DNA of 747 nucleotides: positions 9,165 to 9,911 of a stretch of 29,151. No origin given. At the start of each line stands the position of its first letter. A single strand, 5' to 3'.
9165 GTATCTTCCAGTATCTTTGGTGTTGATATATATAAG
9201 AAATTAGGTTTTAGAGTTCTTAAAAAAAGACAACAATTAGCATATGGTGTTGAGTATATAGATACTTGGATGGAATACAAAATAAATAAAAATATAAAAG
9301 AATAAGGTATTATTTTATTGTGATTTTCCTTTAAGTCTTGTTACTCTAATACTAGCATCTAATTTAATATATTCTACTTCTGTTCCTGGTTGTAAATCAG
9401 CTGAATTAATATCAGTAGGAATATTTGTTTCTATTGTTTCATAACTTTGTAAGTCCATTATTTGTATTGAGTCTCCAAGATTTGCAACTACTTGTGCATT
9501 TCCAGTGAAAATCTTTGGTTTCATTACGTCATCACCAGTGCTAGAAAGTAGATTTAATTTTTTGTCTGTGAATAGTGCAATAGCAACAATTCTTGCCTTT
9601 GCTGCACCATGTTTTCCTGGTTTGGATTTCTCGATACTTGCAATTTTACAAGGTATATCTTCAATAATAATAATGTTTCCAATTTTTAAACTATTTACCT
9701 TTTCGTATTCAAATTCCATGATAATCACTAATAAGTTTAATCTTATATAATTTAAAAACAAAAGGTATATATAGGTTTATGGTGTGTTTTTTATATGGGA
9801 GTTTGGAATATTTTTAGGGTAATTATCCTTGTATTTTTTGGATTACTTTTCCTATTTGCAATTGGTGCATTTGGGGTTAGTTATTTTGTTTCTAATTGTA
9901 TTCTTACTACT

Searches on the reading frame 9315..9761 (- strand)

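Call 54: search_protein_families(library=pfam, proteins=[window:9315-9761:-], max_evalue=0.001)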
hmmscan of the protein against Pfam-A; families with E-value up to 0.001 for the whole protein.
window:9315-9761:- (148 aa): 2 families
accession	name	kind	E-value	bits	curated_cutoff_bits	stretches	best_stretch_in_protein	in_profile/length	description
PF21485.3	IF5A-like_N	-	3e-16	59.5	27.1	1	21-75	7-61/63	Translation initiation factor 5A-like, N-terminal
PF08207.18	EFP_N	-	2.4e-05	24.7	23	1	22-53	2-33/58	Elongation factor P (EF-P) KOW-like domain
